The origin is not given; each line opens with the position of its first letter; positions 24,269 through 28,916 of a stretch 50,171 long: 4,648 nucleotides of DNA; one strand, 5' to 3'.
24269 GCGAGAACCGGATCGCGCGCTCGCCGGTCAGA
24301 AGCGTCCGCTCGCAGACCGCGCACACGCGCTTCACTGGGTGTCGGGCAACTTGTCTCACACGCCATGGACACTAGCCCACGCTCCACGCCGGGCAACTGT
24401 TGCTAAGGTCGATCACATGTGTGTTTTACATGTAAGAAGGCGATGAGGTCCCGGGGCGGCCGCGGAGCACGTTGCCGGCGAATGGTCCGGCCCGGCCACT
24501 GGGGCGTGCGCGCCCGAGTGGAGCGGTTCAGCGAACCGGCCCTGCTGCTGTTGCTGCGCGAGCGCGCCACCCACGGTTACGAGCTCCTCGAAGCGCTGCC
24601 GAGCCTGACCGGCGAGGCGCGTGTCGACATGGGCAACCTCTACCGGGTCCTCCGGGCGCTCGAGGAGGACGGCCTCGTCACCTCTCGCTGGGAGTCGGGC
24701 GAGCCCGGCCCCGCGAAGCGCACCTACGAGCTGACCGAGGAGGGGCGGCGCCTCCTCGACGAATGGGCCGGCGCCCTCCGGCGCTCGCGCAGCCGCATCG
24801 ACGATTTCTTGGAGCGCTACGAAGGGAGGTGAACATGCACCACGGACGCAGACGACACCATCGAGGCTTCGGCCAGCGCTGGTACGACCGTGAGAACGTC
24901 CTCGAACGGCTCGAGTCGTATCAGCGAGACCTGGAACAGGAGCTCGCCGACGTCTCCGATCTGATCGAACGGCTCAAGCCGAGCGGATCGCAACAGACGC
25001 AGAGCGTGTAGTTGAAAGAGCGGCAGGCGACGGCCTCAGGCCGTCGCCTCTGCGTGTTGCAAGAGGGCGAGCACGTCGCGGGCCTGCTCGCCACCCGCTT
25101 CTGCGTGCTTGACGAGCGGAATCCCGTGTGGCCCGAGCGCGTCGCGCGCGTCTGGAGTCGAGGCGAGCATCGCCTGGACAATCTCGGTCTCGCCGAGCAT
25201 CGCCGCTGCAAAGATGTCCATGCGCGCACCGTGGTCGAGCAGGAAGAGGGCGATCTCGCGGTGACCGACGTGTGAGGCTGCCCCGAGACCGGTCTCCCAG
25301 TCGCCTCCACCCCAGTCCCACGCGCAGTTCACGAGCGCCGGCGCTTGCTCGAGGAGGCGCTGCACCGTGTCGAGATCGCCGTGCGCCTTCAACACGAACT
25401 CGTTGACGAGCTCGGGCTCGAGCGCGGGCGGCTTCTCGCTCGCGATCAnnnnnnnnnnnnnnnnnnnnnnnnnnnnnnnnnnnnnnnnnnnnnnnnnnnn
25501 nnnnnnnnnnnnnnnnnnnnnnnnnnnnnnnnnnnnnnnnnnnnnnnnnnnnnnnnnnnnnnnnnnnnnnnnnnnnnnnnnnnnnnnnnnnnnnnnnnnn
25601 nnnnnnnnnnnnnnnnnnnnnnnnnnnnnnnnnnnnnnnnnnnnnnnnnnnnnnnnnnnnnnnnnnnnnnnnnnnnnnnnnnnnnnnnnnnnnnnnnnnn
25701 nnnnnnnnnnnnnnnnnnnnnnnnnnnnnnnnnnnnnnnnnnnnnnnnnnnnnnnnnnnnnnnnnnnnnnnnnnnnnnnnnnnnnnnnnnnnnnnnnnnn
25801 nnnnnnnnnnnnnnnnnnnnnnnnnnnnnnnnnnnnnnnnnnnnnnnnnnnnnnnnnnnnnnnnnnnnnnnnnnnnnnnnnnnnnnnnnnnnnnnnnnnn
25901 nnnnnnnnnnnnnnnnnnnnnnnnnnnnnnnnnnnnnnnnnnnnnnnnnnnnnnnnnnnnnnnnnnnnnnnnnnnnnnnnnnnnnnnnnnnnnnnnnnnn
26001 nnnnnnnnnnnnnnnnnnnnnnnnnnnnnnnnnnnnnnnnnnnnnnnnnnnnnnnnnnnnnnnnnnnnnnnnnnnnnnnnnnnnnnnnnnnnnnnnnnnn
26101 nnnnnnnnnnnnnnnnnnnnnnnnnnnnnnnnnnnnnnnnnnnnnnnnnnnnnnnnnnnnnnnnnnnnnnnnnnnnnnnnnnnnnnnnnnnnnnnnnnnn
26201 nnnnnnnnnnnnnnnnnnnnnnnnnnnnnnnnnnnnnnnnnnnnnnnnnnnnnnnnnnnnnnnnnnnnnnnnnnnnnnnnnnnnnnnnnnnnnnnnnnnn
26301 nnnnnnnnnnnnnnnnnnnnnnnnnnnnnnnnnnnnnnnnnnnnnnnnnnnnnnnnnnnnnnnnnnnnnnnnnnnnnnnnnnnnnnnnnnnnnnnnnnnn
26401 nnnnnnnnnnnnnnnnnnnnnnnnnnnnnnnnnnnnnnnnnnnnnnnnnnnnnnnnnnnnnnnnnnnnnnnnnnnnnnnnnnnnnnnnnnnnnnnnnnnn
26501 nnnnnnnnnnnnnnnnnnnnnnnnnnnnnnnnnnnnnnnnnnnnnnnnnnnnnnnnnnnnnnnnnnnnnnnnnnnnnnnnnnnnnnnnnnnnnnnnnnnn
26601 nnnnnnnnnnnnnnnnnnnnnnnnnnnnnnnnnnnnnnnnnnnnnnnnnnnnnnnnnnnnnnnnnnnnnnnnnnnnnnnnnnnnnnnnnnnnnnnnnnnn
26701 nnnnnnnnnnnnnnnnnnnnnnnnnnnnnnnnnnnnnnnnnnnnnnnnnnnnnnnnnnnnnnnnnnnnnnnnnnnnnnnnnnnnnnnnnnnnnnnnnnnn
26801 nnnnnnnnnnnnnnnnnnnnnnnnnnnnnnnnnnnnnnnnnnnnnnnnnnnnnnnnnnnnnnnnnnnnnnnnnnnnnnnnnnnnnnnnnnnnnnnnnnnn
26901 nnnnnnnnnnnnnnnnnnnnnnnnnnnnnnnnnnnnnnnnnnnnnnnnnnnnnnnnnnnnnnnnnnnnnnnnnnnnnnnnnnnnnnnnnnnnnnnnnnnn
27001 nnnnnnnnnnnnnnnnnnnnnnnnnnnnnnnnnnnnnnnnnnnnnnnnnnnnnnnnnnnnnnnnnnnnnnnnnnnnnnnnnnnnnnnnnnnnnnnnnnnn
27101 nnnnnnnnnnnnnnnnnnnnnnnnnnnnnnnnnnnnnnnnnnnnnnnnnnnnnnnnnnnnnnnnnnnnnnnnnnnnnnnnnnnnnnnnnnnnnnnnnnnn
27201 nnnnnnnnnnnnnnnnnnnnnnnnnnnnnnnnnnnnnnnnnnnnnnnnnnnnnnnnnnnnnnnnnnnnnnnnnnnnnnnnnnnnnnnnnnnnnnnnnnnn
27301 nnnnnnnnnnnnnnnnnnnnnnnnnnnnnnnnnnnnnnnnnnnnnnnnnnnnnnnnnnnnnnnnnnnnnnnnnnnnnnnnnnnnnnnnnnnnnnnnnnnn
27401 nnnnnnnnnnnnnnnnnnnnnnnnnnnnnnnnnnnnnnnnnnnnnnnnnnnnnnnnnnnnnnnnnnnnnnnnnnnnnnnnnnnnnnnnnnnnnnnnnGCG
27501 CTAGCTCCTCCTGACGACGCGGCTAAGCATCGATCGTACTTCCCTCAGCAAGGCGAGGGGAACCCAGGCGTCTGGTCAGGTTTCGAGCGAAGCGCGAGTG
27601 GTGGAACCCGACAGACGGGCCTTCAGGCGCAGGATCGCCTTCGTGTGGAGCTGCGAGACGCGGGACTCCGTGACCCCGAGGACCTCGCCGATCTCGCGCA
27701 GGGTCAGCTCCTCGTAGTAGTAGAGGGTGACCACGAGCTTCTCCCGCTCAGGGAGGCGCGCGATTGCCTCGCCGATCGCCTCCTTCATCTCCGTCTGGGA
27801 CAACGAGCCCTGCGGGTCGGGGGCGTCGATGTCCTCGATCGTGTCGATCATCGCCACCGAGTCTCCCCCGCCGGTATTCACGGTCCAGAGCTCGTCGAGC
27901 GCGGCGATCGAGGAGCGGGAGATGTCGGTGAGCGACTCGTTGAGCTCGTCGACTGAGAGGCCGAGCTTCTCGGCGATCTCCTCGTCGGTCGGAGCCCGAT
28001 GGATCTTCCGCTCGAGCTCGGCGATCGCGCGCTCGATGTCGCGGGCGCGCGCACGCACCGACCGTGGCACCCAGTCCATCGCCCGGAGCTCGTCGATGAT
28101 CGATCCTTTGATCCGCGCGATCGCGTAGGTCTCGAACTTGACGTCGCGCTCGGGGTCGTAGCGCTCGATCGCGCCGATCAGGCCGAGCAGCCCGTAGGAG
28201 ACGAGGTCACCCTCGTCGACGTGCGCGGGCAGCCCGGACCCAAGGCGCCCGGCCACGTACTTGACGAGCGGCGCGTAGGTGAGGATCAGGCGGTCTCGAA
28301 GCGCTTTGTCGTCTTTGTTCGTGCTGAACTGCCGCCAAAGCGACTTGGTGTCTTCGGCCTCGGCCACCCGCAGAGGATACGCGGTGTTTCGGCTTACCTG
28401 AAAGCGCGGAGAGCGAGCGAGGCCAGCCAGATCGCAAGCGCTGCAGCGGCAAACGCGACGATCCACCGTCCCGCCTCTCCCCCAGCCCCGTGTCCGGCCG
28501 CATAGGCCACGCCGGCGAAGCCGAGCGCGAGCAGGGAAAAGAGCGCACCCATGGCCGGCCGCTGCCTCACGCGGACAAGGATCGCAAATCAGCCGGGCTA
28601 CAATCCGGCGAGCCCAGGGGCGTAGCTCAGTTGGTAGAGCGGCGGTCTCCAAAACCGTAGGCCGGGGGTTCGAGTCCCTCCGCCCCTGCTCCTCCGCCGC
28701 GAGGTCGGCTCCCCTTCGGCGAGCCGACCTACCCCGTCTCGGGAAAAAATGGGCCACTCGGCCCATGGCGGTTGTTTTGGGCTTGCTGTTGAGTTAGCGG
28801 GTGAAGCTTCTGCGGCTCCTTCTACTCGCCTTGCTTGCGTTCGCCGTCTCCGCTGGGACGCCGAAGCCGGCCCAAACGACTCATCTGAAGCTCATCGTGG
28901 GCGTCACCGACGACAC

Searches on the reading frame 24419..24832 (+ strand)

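Call 53: search_protein_families(library=pfam, proteins=[window:24419-24832:+], max_evalue=0.001)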
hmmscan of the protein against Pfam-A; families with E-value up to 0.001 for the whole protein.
window:24419-24832:+ (137 aa): 3 families
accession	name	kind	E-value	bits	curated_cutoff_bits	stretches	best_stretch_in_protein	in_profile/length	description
PF03551.20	PadR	-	1.8e-19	69.9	27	1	42-114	1-74/75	Transcriptional regulator PadR-like family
PF22194.2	F-93_WHD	-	0.00043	20.7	28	1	64-109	22-62/62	F-93, winged-helix domain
PF01638.23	HxlR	-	0.00063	20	20.8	1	55-112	23-72/91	HxlR-like helix-turn-helix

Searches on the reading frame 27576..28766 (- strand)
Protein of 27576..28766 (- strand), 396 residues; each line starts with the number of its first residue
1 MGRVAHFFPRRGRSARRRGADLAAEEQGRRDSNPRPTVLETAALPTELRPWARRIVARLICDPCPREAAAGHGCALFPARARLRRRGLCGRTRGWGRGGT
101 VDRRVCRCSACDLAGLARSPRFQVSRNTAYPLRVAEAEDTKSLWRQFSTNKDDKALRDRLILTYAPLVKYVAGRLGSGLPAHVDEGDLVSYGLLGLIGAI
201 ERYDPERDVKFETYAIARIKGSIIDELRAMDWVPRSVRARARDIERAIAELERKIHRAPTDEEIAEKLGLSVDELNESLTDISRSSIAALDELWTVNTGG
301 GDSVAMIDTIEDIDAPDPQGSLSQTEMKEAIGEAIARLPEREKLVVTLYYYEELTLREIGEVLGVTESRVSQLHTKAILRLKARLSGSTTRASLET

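Call 63: search_protein_families(library=pfam, proteins=[window:27576-28766:-], max_evalue=0.001)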
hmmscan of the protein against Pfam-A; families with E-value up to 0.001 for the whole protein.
window:27576-28766:- (396 aa): 5 families
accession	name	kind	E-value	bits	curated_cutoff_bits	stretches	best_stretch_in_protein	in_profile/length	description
PF04545.22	Sigma70_r4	-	2e-20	72.4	24.1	1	334-382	1-49/50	Sigma-70, region 4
PF04542.20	Sigma70_r2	-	2.5e-16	59.7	24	1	160-232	1-70/71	Sigma-70 region 2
PF08281.18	Sigma70_r4_2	-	1.1e-12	47.8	25.7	1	329-381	2-54/54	Sigma-70, region 4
PF04539.22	Sigma70_r3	-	5.8e-10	39.6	25.3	1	242-292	4-54/78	Sigma-70 region 3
PF13384.12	HTH_23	-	0.00092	19.4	24.6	0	340-373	4-37/50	Homeodomain-like domain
